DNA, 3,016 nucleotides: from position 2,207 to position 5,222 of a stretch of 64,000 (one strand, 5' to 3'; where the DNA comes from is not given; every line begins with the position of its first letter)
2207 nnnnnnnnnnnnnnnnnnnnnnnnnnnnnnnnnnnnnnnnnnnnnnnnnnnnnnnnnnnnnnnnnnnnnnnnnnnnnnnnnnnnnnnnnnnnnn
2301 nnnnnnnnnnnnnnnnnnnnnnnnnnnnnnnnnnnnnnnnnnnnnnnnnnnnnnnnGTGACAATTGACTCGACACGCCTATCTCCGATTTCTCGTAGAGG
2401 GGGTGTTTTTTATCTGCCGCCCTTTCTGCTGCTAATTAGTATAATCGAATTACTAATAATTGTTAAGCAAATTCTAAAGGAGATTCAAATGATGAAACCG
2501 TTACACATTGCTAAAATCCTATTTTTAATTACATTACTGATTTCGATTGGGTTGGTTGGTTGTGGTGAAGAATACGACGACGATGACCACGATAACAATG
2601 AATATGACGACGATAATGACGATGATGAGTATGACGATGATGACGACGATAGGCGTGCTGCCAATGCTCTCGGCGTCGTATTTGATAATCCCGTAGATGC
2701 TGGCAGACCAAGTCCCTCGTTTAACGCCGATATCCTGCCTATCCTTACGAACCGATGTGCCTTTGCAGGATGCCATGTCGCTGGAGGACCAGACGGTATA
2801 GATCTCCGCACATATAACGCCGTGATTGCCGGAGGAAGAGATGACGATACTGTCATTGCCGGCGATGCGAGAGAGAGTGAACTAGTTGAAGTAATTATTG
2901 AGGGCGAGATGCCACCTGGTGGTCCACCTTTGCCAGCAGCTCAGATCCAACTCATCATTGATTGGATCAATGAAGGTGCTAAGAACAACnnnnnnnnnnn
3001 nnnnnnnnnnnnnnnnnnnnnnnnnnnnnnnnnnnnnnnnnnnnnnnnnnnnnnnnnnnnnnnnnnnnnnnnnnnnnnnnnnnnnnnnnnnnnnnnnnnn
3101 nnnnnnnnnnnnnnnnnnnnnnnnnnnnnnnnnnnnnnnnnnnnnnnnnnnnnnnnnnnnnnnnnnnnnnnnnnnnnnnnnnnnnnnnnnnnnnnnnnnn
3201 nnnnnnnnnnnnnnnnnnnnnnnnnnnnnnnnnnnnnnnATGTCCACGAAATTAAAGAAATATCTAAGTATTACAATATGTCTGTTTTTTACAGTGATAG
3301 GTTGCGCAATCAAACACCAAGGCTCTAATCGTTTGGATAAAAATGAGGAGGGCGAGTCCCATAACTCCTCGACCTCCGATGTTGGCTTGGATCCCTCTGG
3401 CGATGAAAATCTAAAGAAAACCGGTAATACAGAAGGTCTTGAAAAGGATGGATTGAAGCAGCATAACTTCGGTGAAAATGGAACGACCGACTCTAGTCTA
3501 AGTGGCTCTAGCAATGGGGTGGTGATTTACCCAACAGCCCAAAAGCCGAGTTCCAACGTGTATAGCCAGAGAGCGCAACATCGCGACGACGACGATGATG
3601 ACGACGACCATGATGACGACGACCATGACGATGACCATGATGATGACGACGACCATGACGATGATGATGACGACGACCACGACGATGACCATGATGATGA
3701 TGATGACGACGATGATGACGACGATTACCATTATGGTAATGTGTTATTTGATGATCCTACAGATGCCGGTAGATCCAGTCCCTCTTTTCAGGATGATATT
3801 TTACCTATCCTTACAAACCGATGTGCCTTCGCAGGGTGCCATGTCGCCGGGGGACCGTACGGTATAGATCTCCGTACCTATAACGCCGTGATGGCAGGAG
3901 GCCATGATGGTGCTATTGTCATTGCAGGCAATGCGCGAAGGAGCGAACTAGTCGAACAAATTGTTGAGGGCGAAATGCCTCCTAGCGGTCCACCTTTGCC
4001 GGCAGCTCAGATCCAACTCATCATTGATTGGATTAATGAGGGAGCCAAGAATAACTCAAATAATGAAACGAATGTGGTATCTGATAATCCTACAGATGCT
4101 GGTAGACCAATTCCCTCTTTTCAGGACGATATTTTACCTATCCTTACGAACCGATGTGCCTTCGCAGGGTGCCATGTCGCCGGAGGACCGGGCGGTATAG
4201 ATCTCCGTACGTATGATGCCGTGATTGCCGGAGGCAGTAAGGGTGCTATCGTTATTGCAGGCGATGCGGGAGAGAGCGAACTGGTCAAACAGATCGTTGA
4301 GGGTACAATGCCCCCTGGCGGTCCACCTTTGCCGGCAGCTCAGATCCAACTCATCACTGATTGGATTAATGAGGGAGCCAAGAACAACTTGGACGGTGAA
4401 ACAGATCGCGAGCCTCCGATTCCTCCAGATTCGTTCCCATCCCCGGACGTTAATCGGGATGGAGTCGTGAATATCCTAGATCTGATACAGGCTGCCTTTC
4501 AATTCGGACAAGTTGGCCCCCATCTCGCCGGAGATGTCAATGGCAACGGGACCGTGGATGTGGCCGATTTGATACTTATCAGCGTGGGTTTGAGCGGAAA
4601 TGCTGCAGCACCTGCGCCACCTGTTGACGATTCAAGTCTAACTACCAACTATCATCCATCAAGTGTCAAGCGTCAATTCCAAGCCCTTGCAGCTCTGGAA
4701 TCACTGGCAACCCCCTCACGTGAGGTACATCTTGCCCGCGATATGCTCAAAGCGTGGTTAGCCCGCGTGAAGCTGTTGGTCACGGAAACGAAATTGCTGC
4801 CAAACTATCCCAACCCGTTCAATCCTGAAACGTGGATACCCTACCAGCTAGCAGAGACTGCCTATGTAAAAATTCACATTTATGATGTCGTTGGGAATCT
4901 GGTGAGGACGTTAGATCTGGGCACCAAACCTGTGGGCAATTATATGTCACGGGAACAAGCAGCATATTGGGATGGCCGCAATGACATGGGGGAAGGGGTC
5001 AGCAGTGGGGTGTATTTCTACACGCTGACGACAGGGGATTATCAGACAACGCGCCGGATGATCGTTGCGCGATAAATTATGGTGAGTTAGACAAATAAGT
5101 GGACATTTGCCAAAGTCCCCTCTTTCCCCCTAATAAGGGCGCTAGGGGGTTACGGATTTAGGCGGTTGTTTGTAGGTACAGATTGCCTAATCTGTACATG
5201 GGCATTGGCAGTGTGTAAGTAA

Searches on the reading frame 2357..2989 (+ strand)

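Call 20: search_protein_families(library=pfam, proteins=[window:2357-2989:+], max_evalue=0.00001)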
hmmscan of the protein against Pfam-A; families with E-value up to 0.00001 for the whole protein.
window:2357-2989:+ (211 aa): 0 families

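Call 55: search_protein_families(library=ncbifam, proteins=[window:2357-2989:+], max_evalue=1)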
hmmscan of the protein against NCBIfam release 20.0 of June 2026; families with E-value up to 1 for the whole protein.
window:2357-2989:+ (211 aa): 2 families
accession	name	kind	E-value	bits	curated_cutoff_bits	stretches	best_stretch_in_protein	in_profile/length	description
NF047812.1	LIC11213_lipo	equivalog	0.041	14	100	1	130-186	48-97/118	LIC11213 family lipoprotein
NF033894.1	Eex_IncN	subfamily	0.068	13.1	33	1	53-88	2-33/65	EexN family lipoprotein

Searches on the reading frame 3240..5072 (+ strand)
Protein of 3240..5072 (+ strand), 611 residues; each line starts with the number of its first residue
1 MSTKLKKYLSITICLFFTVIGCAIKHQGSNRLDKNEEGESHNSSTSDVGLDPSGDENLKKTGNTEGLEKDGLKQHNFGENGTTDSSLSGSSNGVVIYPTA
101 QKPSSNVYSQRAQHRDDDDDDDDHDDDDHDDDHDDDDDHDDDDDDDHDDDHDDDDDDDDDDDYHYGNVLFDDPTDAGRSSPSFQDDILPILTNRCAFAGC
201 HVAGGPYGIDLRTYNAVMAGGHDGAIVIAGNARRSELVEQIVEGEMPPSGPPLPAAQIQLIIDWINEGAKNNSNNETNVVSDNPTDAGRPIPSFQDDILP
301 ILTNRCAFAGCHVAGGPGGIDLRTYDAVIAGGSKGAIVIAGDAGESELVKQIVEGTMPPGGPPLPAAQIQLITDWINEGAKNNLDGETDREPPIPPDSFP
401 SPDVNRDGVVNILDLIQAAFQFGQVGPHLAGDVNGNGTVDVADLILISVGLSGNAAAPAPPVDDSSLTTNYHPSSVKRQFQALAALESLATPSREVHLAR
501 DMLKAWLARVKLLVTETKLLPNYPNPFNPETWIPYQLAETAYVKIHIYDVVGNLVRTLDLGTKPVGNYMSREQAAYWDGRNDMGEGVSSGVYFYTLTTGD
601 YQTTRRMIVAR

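Call 7: search_protein_families(library=pfam, proteins=[window:3240-5072:+], max_evalue=10)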
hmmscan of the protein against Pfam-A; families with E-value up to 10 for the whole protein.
window:3240-5072:+ (611 aa): 8 families
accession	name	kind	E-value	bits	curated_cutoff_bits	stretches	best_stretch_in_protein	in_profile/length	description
PF07635.16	PSCyt1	-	5.9e-15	56.1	22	2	311-359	4-57/59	Planctomycete cytochrome C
PF13860.13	FlgD_ig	-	1.4e-07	31.8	27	1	537-597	18-74/79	FlgD Ig-like domain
PF18962.6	Por_Secre_tail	-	4.2e-06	27.4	27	1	523-609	2-75/75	Secretion system C-terminal sorting domain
PF13585.12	CHU_C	-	0.00054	20.5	27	1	541-602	27-77/86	CHU_C Type IX secretion signal domain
PF06934.16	CTI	-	0.009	15.1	25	2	351-383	82-114/692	Fatty acid cis/trans isomerase (CTI)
PF04931.18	DNA_pol_phi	-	2.7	6.5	27.6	1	116-161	637-682/765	DNA polymerase phi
PF02724.19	CDC45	-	3.8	6.1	34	1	111-160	125-183/624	CDC45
PF17110.10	TFB6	-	8.1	6.6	21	0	121-162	121-153/170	Subunit 11 of the general transcription factor TFIIH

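Call 55: search_protein_families(library=ncbifam, proteins=[window:3240-5072:+], max_evalue=1)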
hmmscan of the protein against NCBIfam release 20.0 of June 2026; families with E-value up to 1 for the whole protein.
window:3240-5072:+ (611 aa): 11 families
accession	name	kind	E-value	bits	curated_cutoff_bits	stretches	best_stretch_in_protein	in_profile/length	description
TIGR04183.1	Por_Secre_tail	domain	1.3e-07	31.5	23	1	523-609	2-71/72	T9SS type A sorting domain-containing protein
NF033707.1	T9SS_sortase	equivalog_domain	3.6e-06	24.9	420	1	520-598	999-1077/1095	type IX secretion system sortase PorU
NF047812.1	LIC11213_lipo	equivalog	4.6e-06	26.8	100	2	191-248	48-98/118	LIC11213 family lipoprotein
NF052323.1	T9SSA_dep_M6i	equivalog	1.1e-05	23.6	600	1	522-598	960-1026/1043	T9SS-dependent M6-like inactivated metalloprotease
NF009276.0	PRK12633.1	equivalog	8e-05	22.5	383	1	539-602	127-185/234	flagellar basal body rod modification protein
NF005176.1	PRK06655.1-1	equivalog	0.00014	21.8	230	1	541-599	97-150/197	flagellar hook assembly protein FlgD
NF052228.1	T9SS_PorZ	equivalog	0.00016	20.3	260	1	523-604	676-748/757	type IX secretion system anionic LPS delivery protein PorZ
NF052588.1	RnaseEMycob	equivalog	0.00022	19.1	1400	1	112-167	851-906/945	ribonuclease E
NF038113.1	T9SSA_dep_M36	equivalog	0.0032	15.7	885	1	516-609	790-868/869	T9SS-dependent M36 family metallopeptidase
NF005561.0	PRK07234.1-1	equivalog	0.23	10.1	718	1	112-165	465-518/569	putative monovalent cation/H+ antiporter subunit D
NF004560.0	PRK05901.1-1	equivalog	0.76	8.8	711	0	106-168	129-190/516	RNA polymerase sigma factor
